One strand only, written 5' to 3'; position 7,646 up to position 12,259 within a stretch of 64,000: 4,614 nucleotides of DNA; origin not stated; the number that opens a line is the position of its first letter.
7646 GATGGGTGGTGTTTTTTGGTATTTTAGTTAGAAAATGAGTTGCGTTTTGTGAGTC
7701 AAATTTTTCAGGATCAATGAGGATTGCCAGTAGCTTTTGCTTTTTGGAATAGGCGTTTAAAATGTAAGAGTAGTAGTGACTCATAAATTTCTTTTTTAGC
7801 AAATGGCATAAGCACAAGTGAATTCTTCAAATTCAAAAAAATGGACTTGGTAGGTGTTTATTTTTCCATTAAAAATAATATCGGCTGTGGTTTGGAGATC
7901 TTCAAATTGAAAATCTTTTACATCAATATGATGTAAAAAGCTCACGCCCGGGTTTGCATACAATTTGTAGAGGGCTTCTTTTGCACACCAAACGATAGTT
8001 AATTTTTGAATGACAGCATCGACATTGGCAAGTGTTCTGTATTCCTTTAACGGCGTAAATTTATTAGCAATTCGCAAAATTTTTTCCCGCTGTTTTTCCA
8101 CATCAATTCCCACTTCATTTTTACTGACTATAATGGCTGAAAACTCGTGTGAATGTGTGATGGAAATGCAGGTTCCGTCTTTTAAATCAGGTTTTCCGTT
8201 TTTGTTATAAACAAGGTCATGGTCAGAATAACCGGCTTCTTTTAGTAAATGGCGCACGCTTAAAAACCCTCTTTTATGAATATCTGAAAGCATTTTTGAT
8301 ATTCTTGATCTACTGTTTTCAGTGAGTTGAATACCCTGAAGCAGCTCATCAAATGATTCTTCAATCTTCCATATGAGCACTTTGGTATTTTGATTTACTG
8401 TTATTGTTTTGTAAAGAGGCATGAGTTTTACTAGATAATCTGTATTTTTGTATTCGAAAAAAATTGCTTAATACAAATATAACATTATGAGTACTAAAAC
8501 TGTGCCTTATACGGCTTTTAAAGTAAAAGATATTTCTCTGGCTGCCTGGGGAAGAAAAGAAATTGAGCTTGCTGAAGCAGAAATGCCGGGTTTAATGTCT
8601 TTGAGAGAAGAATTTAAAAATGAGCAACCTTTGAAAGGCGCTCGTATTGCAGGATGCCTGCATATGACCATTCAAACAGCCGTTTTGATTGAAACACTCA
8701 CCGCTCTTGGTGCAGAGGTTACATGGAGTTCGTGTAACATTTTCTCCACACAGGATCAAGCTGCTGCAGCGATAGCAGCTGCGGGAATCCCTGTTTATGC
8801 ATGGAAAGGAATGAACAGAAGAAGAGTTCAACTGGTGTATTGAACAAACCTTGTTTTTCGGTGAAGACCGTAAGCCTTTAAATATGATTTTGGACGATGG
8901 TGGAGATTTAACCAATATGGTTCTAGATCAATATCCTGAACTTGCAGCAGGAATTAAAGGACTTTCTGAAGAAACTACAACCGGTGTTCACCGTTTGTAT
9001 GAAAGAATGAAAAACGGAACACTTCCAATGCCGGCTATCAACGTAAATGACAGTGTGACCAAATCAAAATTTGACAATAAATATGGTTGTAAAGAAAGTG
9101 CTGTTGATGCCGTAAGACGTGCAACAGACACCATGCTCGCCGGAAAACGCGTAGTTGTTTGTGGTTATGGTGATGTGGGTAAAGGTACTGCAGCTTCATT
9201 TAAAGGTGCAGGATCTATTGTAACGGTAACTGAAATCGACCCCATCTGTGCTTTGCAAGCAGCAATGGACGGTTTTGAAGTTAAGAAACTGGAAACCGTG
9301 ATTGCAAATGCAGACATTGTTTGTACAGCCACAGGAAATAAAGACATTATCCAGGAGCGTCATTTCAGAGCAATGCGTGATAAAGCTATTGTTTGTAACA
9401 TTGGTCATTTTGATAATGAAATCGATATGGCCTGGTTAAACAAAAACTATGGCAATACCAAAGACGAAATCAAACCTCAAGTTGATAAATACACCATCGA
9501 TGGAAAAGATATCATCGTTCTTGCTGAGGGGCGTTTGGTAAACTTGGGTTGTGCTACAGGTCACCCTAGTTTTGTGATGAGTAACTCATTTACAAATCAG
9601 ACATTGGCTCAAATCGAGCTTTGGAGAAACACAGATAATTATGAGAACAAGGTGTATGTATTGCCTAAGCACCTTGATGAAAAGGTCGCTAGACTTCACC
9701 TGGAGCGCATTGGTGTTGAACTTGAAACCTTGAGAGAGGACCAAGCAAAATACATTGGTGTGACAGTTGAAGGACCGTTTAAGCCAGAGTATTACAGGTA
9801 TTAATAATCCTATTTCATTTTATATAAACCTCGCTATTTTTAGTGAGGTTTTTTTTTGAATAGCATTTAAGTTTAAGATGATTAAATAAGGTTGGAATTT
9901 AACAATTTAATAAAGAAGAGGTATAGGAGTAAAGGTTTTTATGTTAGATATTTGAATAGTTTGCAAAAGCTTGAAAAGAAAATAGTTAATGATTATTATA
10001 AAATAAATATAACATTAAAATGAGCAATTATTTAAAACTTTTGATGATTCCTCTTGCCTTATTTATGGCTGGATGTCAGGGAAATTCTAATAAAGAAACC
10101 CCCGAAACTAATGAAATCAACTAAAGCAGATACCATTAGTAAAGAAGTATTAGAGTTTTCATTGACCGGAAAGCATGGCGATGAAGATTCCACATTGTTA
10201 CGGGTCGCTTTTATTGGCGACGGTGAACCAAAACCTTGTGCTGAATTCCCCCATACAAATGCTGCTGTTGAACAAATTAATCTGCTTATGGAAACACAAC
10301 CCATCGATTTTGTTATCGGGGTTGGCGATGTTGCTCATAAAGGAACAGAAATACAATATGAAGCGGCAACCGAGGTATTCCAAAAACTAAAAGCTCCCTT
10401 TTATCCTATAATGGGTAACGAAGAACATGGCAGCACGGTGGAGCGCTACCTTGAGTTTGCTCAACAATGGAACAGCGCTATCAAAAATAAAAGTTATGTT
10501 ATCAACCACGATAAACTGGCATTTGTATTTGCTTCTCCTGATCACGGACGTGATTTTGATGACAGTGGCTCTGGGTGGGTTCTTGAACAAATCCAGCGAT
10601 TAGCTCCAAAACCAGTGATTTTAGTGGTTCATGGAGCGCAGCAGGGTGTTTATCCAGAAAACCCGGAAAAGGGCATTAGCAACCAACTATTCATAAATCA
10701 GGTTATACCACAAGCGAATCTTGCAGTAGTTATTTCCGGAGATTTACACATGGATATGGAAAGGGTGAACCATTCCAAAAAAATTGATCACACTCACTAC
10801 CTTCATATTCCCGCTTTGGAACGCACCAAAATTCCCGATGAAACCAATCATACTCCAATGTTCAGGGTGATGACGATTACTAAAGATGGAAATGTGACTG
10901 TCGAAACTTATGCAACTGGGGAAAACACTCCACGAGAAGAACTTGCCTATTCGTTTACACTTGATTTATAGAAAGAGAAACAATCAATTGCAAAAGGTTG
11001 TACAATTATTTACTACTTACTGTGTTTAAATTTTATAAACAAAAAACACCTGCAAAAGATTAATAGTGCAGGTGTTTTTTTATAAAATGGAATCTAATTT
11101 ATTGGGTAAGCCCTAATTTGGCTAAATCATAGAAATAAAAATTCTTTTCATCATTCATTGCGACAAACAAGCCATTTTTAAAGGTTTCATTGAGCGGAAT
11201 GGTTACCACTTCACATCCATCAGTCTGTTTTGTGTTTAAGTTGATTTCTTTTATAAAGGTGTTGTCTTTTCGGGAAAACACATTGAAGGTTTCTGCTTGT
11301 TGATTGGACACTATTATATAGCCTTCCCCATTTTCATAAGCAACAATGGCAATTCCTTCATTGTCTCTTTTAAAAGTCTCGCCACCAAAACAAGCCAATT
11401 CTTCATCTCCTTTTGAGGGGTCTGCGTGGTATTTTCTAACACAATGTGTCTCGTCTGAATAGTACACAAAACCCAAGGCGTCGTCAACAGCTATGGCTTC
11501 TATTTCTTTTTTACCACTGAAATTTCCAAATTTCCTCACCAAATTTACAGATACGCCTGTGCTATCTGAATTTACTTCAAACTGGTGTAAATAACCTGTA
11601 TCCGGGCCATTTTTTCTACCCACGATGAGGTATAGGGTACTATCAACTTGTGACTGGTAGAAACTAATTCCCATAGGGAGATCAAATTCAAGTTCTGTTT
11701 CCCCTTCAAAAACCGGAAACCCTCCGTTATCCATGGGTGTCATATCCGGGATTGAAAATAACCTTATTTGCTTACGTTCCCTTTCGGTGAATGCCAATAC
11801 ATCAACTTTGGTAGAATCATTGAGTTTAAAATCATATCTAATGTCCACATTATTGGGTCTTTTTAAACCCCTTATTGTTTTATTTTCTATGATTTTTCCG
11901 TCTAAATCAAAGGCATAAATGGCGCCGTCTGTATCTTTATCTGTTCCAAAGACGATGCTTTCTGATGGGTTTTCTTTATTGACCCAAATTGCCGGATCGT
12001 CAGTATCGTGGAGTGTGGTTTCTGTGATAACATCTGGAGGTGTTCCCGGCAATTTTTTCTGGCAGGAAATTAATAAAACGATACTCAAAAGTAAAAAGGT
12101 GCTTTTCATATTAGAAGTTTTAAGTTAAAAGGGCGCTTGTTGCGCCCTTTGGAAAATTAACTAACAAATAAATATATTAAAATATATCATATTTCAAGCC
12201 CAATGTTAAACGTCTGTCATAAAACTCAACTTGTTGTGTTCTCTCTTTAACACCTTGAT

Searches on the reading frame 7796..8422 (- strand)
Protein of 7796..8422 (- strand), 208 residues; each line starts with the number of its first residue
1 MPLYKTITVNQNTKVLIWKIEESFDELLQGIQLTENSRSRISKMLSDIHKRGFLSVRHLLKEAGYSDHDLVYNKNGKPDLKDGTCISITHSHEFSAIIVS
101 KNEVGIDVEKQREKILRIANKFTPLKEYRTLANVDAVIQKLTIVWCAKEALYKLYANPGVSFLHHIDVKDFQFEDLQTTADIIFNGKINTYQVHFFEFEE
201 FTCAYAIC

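Call 70: search_protein_families(library=pfam, max_evalue=0.00001, proteins=[window:7796-8422:-])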
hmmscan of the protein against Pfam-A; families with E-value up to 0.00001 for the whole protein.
window:7796-8422:- (208 aa): 1 family
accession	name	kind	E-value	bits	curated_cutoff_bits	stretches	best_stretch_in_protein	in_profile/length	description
PF01648.25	ACPS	-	1.3e-13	51.4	25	1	104-206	2-111/111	4'-phosphopantetheinyl transferase superfamily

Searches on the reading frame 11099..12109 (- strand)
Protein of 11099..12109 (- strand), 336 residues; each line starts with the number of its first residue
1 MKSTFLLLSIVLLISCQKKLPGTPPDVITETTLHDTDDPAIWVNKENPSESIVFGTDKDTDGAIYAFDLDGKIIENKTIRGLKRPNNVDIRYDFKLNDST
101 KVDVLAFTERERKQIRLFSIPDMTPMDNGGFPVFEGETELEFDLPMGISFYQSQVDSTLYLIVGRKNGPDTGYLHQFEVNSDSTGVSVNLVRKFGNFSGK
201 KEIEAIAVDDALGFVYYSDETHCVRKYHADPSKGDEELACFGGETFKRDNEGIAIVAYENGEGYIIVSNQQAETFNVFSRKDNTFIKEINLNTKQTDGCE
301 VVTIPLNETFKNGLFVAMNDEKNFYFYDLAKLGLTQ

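Call 70: search_protein_families(library=pfam, max_evalue=0.00001, proteins=[window:11099-12109:-])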
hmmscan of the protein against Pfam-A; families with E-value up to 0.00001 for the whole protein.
window:11099-12109:- (336 aa): 1 family
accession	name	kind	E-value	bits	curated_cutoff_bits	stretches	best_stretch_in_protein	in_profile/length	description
PF02333.21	Phytase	-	2.4e-37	129.3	21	1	34-322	47-334/375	Phytase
